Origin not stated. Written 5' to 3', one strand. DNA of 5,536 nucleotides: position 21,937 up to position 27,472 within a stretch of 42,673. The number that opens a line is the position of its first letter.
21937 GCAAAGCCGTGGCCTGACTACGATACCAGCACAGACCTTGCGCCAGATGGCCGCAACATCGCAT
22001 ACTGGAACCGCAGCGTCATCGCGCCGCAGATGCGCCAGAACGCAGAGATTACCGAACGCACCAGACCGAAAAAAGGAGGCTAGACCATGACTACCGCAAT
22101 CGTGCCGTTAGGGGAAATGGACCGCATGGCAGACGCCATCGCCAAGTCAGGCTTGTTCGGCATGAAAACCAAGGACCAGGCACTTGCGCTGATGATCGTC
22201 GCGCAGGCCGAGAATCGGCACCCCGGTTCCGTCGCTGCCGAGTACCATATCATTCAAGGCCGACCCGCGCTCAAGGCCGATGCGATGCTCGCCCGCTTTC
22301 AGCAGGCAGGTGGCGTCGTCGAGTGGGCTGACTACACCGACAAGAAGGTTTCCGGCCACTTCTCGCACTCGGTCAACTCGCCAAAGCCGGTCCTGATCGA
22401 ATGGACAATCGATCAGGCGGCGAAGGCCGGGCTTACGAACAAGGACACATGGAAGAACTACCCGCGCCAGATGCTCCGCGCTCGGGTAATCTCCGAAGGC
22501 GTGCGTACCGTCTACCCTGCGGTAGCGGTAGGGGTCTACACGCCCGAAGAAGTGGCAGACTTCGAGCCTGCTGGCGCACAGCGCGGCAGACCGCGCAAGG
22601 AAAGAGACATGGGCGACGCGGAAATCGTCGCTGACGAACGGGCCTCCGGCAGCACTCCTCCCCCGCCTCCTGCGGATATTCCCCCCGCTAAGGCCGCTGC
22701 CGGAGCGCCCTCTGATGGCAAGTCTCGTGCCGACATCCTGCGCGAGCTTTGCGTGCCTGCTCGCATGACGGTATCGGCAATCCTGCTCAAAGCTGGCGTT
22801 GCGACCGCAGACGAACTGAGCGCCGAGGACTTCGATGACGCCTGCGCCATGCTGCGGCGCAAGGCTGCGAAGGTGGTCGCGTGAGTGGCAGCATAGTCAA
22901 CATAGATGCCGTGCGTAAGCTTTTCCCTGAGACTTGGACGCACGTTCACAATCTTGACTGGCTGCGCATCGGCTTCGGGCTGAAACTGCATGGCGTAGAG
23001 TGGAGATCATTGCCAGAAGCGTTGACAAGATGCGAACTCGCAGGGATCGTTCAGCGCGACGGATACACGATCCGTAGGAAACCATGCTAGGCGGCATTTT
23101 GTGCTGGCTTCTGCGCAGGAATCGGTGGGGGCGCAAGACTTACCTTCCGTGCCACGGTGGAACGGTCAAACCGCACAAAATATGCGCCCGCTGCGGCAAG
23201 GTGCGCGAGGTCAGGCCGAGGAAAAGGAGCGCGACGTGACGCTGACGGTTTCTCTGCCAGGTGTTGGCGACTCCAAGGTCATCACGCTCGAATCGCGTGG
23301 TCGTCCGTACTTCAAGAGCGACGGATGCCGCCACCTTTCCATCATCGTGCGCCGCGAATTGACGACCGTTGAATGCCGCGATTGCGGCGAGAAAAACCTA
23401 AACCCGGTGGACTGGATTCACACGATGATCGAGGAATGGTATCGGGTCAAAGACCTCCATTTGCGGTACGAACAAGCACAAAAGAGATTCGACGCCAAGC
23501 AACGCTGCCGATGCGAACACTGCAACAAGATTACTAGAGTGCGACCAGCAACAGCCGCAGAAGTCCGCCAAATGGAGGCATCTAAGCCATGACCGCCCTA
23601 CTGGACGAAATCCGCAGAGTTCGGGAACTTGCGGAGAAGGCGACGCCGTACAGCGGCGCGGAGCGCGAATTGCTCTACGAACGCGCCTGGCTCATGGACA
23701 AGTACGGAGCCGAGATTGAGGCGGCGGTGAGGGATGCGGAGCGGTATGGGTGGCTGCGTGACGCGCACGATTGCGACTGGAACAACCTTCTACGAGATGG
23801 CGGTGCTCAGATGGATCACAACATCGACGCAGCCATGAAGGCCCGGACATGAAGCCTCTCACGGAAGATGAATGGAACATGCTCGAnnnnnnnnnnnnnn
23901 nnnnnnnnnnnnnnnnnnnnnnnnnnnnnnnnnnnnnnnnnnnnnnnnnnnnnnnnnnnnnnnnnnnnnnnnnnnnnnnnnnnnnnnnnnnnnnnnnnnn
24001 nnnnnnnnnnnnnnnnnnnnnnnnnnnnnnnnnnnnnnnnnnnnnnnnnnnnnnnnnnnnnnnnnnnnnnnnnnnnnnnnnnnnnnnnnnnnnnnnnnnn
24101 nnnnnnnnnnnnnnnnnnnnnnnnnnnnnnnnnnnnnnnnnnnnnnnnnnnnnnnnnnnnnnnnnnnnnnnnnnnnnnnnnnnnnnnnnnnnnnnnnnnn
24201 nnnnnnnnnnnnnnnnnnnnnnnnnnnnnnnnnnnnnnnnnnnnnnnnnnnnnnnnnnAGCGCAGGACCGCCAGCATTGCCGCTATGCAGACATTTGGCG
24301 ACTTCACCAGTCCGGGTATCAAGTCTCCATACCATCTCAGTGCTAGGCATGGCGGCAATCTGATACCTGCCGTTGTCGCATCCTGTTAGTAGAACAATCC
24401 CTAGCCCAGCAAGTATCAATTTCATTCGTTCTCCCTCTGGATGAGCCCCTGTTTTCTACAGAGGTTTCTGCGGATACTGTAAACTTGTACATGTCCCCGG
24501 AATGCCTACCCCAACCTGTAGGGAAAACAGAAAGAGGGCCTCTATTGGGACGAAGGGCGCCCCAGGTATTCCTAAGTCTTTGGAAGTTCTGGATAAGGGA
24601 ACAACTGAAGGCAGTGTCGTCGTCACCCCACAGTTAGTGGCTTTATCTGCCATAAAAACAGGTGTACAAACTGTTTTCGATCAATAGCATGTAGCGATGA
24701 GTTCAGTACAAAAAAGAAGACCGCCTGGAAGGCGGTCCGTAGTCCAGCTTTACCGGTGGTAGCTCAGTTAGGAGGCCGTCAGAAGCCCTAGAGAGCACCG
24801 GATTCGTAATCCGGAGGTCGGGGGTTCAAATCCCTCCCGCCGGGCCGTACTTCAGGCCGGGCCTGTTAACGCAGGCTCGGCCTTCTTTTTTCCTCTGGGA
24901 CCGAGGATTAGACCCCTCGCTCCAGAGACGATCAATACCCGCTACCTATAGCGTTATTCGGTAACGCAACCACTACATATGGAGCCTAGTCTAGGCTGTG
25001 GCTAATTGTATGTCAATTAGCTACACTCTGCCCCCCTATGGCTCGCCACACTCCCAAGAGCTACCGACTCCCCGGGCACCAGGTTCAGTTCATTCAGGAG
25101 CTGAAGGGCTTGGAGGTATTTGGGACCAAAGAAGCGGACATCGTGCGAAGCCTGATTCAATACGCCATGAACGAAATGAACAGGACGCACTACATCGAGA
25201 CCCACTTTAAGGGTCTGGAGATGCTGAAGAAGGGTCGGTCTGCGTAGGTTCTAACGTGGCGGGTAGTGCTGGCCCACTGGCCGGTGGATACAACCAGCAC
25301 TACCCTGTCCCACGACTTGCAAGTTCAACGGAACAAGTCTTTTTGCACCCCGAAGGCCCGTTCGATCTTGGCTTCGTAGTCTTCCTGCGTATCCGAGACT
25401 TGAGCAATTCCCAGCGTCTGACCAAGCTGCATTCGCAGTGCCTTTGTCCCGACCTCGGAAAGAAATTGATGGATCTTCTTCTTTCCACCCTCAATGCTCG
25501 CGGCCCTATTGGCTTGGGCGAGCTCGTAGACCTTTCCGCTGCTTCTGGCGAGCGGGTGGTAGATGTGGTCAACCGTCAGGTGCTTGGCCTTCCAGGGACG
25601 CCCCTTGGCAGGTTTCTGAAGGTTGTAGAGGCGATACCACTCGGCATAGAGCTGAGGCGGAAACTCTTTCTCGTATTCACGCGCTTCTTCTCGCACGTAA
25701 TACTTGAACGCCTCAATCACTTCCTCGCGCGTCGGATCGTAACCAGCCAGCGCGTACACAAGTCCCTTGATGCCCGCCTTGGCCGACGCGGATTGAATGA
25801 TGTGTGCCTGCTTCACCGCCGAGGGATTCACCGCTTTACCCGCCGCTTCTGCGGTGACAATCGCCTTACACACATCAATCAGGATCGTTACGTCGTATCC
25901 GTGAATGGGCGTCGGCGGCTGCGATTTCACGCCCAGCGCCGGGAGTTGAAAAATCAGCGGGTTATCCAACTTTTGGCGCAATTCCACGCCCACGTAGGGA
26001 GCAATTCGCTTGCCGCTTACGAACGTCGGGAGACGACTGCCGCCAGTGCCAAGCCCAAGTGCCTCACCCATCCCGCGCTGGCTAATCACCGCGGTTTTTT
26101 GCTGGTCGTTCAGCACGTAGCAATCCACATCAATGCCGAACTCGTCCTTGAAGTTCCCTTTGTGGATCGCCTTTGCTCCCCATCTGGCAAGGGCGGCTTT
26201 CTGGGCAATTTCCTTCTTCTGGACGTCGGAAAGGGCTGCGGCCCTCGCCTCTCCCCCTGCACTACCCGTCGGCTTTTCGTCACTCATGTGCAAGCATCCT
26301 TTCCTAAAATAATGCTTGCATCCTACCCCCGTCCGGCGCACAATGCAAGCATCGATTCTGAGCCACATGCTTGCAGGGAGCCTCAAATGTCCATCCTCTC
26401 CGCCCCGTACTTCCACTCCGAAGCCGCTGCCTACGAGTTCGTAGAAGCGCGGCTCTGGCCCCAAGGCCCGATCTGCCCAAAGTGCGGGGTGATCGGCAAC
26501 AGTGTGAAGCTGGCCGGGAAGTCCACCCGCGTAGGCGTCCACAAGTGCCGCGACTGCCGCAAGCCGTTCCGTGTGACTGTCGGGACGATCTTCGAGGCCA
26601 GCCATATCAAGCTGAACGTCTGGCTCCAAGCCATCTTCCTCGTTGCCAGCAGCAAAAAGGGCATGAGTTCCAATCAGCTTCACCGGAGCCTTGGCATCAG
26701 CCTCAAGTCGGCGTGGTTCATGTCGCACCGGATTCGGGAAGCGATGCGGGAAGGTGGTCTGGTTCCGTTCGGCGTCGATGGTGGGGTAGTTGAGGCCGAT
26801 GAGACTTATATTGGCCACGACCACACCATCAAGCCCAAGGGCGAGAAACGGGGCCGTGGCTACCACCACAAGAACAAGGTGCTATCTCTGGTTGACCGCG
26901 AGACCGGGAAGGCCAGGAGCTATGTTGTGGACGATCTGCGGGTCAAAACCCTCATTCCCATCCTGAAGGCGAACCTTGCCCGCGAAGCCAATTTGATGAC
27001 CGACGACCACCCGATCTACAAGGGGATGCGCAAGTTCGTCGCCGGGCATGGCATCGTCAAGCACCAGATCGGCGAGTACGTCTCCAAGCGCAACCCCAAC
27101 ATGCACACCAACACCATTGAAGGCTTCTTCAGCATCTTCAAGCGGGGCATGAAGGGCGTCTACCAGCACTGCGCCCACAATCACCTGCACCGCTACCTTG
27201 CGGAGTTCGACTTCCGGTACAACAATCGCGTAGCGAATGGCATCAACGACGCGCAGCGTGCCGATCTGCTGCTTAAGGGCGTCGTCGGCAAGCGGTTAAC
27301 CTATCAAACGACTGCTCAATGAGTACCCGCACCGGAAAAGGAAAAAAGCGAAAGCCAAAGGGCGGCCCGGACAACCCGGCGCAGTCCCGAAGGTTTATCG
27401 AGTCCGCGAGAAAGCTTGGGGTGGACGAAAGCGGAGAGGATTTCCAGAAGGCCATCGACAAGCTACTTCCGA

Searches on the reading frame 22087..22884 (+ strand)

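Call 46: search_protein_families(library=phrogs, proteins=[window:22087-22884:+], max_evalue=0.001)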
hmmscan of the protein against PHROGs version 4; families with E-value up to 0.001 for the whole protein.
window:22087-22884:+ (265 aa): 4 families
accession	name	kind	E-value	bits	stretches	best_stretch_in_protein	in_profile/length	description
phrog_561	-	DNA, RNA and nucleotide metabolism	2.2e-22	81.1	1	8-207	302-518/633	RecT-like ssDNA annealing protein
phrog_4171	-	DNA, RNA and nucleotide metabolism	5.9e-11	43.6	1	53-207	88-271/392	RecT-like ssDNA annealing protein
phrog_252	-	DNA, RNA and nucleotide metabolism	2.5e-05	24.9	1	104-179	128-204/263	Bet-like ssDNA annealing protein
phrog_2780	-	DNA, RNA and nucleotide metabolism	0.00073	20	1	117-160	173-216/369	RecT-like ssDNA annealing protein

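Call 96: search_protein_families(library=pfam, proteins=[window:22087-22884:+], max_evalue=0.01)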
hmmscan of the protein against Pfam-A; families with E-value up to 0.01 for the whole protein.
window:22087-22884:+ (265 aa): 1 family
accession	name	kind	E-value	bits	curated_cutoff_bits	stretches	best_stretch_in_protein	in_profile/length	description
PF03837.19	RecT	-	3.7e-05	23.8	24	1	97-160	124-191/198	RecT family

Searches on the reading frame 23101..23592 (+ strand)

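Call 46: search_protein_families(library=phrogs, proteins=[window:23101-23592:+], max_evalue=0.001)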
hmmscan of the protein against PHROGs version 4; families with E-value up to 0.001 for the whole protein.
window:23101-23592:+ (163 aa): 2 families
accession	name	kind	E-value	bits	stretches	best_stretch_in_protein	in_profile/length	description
phrog_4865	-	unknown function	1.7e-15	58.1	1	70-147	30-106/109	-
phrog_1621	-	unknown function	2.2e-05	25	1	57-156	22-121/134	-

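Call 96: search_protein_families(library=pfam, proteins=[window:23101-23592:+], max_evalue=0.01)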
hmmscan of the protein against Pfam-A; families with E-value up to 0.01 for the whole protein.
window:23101-23592:+ (163 aa): 0 families

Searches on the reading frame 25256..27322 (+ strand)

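Call 45: search_protein_families(library=pfam, proteins=[window:25256-27322:+], max_evalue=0.01)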
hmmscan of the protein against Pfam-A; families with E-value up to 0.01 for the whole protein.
window:25256-27322:+ (688 aa): 2 families
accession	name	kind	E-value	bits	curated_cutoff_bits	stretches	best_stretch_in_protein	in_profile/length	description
PF12762.13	DDE_Tnp_IS1595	-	2.2e-30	106.1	27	1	510-656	4-153/153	ISXO2-like transposase domain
PF12760.12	Zn_ribbon_IS1595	-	5e-10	39.6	25.4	1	388-436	2-45/46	Transposase zinc-ribbon domain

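Call 46: search_protein_families(library=phrogs, proteins=[window:25256-27322:+], max_evalue=0.001)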
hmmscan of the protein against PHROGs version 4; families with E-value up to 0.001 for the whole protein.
window:25256-27322:+ (688 aa): 3 families
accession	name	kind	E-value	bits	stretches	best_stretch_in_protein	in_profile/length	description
phrog_25593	-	unknown function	1.1e-35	124.4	2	386-532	21-161/344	-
phrog_9697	-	unknown function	1.9e-09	38.5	1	486-613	39-159/164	-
phrog_13752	-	unknown function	0.00035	21.6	1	549-657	12-115/131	-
